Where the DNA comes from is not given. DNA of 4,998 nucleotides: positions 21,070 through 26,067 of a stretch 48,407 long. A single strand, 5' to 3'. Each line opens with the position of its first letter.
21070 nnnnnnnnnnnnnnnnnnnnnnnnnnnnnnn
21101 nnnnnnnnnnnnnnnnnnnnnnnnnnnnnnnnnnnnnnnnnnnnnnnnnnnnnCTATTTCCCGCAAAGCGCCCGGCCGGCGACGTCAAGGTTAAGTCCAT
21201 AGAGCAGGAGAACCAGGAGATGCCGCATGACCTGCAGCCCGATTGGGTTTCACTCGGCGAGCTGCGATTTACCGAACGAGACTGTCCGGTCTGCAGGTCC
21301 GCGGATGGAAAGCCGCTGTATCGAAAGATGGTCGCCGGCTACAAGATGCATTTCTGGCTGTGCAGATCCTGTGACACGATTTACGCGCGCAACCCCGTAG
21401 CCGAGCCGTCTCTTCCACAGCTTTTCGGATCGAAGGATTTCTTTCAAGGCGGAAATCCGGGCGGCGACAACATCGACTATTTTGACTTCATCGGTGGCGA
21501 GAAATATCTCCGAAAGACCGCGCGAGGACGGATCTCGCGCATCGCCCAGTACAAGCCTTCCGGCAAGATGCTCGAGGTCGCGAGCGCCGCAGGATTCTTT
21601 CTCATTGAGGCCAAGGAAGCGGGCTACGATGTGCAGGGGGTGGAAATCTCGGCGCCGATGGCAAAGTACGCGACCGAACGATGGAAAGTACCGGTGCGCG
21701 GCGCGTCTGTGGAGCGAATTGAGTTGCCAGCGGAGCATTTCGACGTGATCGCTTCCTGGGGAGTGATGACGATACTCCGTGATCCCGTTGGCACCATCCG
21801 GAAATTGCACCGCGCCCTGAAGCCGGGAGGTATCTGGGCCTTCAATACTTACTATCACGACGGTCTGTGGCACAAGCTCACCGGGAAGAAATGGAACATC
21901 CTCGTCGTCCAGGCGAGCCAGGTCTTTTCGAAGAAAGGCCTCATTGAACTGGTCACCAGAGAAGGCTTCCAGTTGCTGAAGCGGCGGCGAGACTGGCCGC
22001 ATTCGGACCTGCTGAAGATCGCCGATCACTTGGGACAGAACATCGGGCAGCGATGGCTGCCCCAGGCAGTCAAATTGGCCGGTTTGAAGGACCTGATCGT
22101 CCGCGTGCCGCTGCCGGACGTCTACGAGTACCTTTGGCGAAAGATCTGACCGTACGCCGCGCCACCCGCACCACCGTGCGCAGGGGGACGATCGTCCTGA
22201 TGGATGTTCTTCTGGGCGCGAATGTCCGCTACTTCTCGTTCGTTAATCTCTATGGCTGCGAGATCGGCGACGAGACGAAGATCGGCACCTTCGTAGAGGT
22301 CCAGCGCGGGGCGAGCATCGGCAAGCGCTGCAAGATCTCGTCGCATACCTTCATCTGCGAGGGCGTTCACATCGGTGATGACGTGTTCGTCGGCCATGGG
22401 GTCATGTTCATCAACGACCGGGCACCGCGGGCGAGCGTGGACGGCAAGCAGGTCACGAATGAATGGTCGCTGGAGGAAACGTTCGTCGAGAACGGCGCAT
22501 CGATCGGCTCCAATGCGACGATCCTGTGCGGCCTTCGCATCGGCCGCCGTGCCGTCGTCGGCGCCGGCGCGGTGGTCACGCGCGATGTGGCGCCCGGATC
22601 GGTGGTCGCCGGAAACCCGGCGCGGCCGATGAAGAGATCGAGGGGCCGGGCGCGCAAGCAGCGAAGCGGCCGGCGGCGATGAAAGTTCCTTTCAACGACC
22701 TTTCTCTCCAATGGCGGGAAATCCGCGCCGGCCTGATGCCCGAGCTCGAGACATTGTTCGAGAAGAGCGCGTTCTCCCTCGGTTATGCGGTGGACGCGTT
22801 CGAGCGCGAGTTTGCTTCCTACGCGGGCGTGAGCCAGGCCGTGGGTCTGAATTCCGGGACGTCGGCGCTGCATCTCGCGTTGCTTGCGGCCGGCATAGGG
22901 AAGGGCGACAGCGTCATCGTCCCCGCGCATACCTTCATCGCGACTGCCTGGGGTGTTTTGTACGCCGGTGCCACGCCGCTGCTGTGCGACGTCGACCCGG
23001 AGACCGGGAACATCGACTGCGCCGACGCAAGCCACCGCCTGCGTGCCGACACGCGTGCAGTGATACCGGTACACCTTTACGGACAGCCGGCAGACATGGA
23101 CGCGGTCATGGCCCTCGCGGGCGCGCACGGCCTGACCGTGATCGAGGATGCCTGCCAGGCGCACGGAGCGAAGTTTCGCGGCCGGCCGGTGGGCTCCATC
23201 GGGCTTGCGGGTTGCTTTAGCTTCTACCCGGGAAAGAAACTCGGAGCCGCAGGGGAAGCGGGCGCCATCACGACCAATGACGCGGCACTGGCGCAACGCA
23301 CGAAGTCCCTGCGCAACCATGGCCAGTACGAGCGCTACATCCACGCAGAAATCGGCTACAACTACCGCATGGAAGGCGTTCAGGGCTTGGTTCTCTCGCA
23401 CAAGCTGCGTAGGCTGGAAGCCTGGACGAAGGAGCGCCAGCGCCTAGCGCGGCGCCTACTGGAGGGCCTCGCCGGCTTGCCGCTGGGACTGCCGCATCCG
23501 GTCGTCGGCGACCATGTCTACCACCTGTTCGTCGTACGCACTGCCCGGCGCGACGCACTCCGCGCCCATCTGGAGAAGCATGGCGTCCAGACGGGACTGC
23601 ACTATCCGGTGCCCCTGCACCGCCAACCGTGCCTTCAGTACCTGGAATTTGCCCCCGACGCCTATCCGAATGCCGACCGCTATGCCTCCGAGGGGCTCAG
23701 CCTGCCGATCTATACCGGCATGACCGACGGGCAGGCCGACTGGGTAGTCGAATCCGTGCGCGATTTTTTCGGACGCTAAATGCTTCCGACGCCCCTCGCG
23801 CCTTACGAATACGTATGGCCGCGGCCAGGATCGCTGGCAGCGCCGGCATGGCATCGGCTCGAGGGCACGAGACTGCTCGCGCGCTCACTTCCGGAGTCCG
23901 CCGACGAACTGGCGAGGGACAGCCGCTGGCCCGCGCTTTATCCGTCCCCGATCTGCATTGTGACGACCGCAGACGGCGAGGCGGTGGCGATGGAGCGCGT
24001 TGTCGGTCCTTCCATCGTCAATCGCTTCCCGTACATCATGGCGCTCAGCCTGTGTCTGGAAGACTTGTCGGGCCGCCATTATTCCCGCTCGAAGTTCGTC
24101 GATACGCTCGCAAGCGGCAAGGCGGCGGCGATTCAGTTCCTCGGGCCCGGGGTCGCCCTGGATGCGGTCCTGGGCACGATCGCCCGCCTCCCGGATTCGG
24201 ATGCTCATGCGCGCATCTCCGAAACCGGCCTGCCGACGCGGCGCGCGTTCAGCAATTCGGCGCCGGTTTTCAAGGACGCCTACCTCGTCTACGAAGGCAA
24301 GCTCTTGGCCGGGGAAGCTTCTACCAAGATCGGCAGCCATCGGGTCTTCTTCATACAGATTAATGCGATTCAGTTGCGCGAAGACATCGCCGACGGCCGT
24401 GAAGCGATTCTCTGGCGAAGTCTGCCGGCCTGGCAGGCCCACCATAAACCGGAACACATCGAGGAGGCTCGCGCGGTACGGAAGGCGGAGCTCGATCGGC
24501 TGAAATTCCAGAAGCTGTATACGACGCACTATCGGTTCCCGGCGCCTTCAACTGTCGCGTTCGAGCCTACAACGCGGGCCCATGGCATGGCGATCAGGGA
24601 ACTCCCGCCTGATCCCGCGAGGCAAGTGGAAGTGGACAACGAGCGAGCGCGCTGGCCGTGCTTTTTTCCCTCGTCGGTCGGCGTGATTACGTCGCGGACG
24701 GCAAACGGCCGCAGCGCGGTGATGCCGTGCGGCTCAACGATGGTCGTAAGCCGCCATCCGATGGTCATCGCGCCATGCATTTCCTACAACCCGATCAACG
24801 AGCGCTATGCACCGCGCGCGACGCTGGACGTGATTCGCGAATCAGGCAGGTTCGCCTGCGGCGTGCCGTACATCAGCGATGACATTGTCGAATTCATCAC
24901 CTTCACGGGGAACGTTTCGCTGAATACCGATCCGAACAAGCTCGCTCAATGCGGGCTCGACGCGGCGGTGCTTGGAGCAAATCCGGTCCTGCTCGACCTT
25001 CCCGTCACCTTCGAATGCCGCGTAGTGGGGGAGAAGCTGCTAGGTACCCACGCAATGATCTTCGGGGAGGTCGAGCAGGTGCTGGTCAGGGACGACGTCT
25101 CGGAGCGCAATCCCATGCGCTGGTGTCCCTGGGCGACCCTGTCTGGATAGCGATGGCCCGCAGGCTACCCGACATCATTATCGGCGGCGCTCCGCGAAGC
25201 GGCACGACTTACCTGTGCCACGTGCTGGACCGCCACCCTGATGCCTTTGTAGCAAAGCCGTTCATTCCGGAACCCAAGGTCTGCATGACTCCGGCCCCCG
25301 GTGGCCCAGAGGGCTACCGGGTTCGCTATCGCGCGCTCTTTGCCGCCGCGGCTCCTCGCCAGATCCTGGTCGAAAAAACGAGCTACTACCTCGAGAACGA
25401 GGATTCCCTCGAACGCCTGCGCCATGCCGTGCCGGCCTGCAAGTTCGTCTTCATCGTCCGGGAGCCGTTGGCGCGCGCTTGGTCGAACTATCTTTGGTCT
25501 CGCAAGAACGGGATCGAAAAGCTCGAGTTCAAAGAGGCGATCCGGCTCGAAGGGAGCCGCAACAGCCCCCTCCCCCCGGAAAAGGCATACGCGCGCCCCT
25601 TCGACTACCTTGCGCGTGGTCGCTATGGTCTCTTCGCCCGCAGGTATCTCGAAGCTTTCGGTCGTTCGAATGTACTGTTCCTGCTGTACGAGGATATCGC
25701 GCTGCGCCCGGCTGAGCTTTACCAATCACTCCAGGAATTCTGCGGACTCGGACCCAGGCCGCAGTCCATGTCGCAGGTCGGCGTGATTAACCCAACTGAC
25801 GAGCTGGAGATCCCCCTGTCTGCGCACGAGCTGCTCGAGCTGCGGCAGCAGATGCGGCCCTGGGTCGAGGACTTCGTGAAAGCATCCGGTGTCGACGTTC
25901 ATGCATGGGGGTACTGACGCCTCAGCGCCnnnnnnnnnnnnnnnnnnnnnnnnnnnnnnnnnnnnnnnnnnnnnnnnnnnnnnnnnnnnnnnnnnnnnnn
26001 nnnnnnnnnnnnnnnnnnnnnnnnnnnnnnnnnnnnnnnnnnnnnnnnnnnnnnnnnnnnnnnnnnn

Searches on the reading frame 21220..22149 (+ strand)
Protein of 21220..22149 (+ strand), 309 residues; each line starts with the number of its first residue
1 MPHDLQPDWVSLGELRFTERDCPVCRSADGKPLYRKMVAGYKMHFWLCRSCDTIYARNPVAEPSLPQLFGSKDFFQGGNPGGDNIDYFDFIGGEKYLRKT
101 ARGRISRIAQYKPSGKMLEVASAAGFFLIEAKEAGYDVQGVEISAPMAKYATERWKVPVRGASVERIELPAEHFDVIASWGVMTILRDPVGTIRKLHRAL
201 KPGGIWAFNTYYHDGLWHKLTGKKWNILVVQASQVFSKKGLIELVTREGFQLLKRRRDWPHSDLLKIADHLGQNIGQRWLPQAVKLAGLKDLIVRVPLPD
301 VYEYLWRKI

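Call 3: search_protein_families(library=pfam, proteins=[window:21220-22149:+], max_evalue=0.001)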
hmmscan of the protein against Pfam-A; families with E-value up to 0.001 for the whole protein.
window:21220-22149:+ (309 aa): 5 families
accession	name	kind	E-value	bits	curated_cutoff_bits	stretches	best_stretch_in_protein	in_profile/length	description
PF13489.12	Methyltransf_23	-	1.7e-16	60.8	27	1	96-253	4-162/164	Methyltransferase domain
PF08241.18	Methyltransf_11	-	3.7e-13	50.4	21.2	1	118-207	1-94/95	Methyltransferase domain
PF13649.12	Methyltransf_25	-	2.3e-11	44.6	27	1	118-204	2-97/97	Methyltransferase domain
PF08242.18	Methyltransf_12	-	2.4e-09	38.2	30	1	118-205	1-97/98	Methyltransferase domain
PF13847.12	Methyltransf_31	-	4.3e-08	33.4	27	1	115-217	5-119/145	Methyltransferase domain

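Call 4: search_protein_families(library=ncbifam, proteins=[window:21220-22149:+], max_evalue=0.001)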
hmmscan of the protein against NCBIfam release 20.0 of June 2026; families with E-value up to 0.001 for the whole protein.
window:21220-22149:+ (309 aa): 11 families
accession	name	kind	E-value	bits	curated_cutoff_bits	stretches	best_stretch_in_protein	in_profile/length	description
NF045667.1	MTase_DVU1556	equivalog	2e-08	33.9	155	1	132-254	42-164/213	DVU_1556 family methyltransferase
TIGR02072.1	BioC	equivalog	8e-07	29.1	184.95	1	115-216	36-140/244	malonyl-ACP O-methyltransferase BioC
NF041537.1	ArsM_AhpD_UU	exception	2.2e-05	23.4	510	1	115-205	78-177/345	arsenite methyltransferase/AhpD domain selenoprotein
NF001241.0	PRK00216.1-2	equivalog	4.3e-05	23.2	327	1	100-206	38-145/231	demethylmenaquinone methyltransferase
NF047649.1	MTase_UXPK_star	exception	0.00011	21.4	460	1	113-205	77-178/283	methyltransferase/UXPK-star double selenoprotein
TIGR00452.1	TIGR00452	equivalog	0.00017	20.5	275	1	148-210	160-221/316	tRNA 5-methoxyuridine(34)/uridine 5-oxyacetic acid(34) synthase CmoB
NF007610.0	PRK10258.1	equivalog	0.0002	20.8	342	1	112-216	41-146/251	malonyl-ACP O-methyltransferase BioC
NF041536.1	ArsM_DUF2284_UU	exception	0.00022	19.7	575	1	138-205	104-177/459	arsenite methyltransferase/DUF2284 domain selenoprotein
TIGR01983.1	UbiG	equivalog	0.00029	20.2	102.95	1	96-211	32-154/228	bifunctional 2-polyprenyl-6-hydroxyphenol methylase/3-demethylubiquinol 3-O-methyltransferase UbiG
NF043040.1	corrin_prot_MT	hypoth_equivalog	0.00037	20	180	1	109-205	36-144/216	corrinoid protein-associated methyltransferase CpaM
NF011650.0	PRK15068.1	equivalog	0.00087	18.3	209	0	149-214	166-231/324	tRNA 5-methoxyuridine(34)/uridine 5-oxyacetic acid(34) synthase CmoB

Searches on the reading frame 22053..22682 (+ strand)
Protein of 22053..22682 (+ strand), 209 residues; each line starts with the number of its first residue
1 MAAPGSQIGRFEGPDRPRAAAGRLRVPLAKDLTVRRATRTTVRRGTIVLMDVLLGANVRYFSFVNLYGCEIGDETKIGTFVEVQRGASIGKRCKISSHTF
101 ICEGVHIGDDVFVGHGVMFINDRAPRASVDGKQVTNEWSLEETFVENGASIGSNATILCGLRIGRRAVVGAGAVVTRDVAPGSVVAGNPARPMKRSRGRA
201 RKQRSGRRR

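Call 50: search_protein_families(library=pfam, proteins=[window:22053-22682:+], max_evalue=0.00001)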
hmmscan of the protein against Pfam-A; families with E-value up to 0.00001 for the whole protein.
window:22053-22682:+ (209 aa): 3 families
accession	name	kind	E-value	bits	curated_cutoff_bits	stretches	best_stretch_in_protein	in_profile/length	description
PF00132.30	Hexapep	-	4.5e-18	64.6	27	3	143-177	2-36/36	Bacterial transferase hexapeptide (six repeats)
PF14602.12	Hexapep_2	-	1.5e-09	37.9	27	1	145-177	4-34/34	Hexapeptide repeat of succinyl-transferase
PF25084.1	LbH_EIF2B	-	5.3e-08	33.3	54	0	40-118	10-92/105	EIF2B subunit epsilon LbH domain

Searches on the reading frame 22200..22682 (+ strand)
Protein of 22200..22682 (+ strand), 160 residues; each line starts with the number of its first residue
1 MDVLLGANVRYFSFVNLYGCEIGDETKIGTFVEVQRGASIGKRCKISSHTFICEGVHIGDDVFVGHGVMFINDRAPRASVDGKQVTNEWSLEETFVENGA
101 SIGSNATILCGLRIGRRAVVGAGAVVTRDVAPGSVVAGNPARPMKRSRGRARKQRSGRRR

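Call 87: search_protein_families(library=ncbifam, proteins=[window:22200-22682:+], max_evalue=1e-10)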
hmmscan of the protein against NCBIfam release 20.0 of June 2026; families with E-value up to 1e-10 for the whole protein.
window:22200-22682:+ (160 aa): 28 families (the best 25 are shown)
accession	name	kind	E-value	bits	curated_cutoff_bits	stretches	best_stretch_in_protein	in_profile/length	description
TIGR03570.1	NeuD_NnaD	subfamily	4.5e-23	81.9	160.8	1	95-142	155-202/202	NeuD/PglB/VioB family sugar acetyltransferase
NF058585.1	HptprglPActTf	PfamEq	2.3e-18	66.3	300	1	86-154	99-167/172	heptaprenylglyceryl phosphate O-acetyltransferase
TIGR03532.1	DapD_Ac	equivalog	4.4e-17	62.5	231.75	1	94-152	161-219/231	2,3,4,5-tetrahydropyridine-2,6-dicarboxylate N-acetyltransferase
TIGR01173.1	glmU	equivalog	4.2e-16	58.8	366.85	1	19-147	332-445/452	bifunctional UDP-N-acetylglucosamine diphosphorylase/glucosamine-1-phosphate N-acetyltransferase GlmU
NF041874.1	EPS_EpsC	equivalog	6.8e-16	58.4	150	1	28-147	58-167/168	serine O-acetyltransferase EpsC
NF010933.0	PRK14353.1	equivalog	1.1e-15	57.2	505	1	19-154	321-441/453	bifunctional UDP-N-acetylglucosamine diphosphorylase/glucosamine-1-phosphate N-acetyltransferase GlmU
NF010937.0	PRK14357.1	equivalog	2.4e-15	56.4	658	1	19-141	324-431/448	bifunctional UDP-N-acetylglucosamine diphosphorylase/glucosamine-1-phosphate N-acetyltransferase GlmU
NF010934.1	PRK14354.1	equivalog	3.4e-15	55.5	450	1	19-135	331-432/447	bifunctional UDP-N-acetylglucosamine diphosphorylase/glucosamine-1-phosphate N-acetyltransferase GlmU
NF010932.0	PRK14352.1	equivalog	1.3e-14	53.8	611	1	6-139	330-448/488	bifunctional UDP-N-acetylglucosamine diphosphorylase/glucosamine-1-phosphate N-acetyltransferase GlmU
NF033468.1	stregram_VatI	exception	2e-14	53.9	415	1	93-146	112-165/208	streptogramin A O-acetyltransferase Vat(I)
TIGR03308.1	phn_thr-fam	hypoth_equivalog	3.1e-14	53.3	201.65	1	5-147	22-162/204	phosphonate metabolim protein, transferase hexapeptide repeat family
NF000490.1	chloram_CatB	equivalog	5.1e-14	52.1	350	1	93-146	110-163/210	type B chloramphenicol O-acetyltransferase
NF007797.0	PRK10502.1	subfamily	8.8e-14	51.5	192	0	94-146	126-178/183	WcaF family extracellular polysaccharide biosynthesis acetyltransferase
NF007240.0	PRK09677.1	equivalog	1.2e-13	51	243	1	52-146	82-183/192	putative lipopolysaccharide biosynthesis O-acetyl transferase WbbJ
NF000311.1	Vat_ABCDEFH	equivalog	1.5e-13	50.8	300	1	93-146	110-163/201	Vat family streptogramin A O-acetyltransferase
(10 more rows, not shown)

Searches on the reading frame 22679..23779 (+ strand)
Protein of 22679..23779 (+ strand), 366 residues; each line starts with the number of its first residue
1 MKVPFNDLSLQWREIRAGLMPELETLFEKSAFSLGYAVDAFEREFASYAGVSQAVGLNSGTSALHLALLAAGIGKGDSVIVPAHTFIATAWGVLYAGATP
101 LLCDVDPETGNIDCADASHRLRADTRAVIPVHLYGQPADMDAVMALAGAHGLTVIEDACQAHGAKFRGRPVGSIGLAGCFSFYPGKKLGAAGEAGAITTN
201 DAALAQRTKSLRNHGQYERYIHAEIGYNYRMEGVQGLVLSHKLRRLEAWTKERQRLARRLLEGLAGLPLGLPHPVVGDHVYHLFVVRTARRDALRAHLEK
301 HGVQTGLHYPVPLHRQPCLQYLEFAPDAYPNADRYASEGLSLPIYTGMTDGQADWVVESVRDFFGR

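Call 50: search_protein_families(library=pfam, proteins=[window:22679-23779:+], max_evalue=0.00001)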
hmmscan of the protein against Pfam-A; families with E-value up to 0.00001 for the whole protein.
window:22679-23779:+ (366 aa): 1 family
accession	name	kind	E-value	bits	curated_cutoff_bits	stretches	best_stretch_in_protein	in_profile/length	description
PF01041.23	DegT_DnrJ_EryC1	-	2.6e-110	369.5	19.8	1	20-361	8-360/360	DegT/DnrJ/EryC1/StrS aminotransferase family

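Call 87: search_protein_families(library=ncbifam, proteins=[window:22679-23779:+], max_evalue=1e-10)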
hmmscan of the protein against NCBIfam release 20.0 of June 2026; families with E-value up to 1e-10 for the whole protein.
window:22679-23779:+ (366 aa): 7 families
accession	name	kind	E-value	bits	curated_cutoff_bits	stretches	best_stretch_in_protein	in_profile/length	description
TIGR03588.1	PseC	equivalog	3.3e-78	263.2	423.5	1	29-363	23-379/380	UDP-4-amino-4,6-dideoxy-N-acetyl-beta-L-altrosamine transaminase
NF008687.0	PRK11706.1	equivalog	7.6e-59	199.3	375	1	45-364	40-374/375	dTDP-4-amino-4,6-dideoxygalactose transaminase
TIGR04181.1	NHT_00031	hypoth_equivalog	1.3e-58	198.7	420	1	33-343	27-357/359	LegC family aminotransferase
NF008658.2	PRK11658.1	equivalog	1.6e-58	198.2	631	1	34-363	31-376/379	UDP-4-amino-4-deoxy-L-arabinose aminotransferase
TIGR04427.1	PLP_DesI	equivalog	6.2e-47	160.5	650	1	35-351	51-370/390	dTDP-4-dehydro-6-deoxyglucose aminotransferase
NF011936.0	PRK15407.1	equivalog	6.2e-46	157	423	1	33-216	62-252/440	lipopolysaccharide biosynthesis protein RfbH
TIGR02379.1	ECA_wecE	subfamily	1e-45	156.1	434.85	1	49-364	44-375/376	dTDP-4-amino-4,6-dideoxy-D-glucose transaminase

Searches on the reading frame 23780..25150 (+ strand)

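Call 3: search_protein_families(library=pfam, proteins=[window:23780-25150:+], max_evalue=0.001)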
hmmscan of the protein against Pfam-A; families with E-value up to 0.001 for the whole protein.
window:23780-25150:+ (456 aa): 1 family
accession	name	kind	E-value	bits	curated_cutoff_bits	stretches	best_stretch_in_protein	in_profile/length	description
PF01613.24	Flavin_Reduct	-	1.1e-26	94.2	27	2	296-446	4-142/153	Flavin reductase like domain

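Call 4: search_protein_families(library=ncbifam, proteins=[window:23780-25150:+], max_evalue=0.001)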
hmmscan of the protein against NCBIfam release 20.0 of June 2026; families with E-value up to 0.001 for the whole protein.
window:23780-25150:+ (456 aa): 1 family
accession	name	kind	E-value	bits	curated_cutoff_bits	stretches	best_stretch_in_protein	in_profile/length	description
TIGR03615.1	RutF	equivalog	1.3e-07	31.8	254.75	0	387-437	91-140/156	NADH-dependent FMN reductase RutF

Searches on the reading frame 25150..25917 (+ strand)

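Call 3: search_protein_families(library=pfam, proteins=[window:25150-25917:+], max_evalue=0.001)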
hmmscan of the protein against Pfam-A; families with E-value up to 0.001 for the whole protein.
window:25150-25917:+ (255 aa): 2 families
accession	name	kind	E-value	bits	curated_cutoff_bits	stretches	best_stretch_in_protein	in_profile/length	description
PF13469.12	Sulfotransfer_3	-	1.3e-14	55.4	27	2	60-200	91-212/216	Sulfotransferase family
PF00685.33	Sulfotransfer_1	-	1.2e-11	44.9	22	1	7-208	2-189/255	Sulfotransferase domain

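Call 4: search_protein_families(library=ncbifam, proteins=[window:25150-25917:+], max_evalue=0.001)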
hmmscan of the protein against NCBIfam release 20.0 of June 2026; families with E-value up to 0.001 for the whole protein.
window:25150-25917:+ (255 aa): 1 family
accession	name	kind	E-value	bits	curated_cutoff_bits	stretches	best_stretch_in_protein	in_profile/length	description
NF052394.1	NodProtNoeE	equivalog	3.8e-06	25.9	500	0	12-34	14-36/387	nodulation protein NoeE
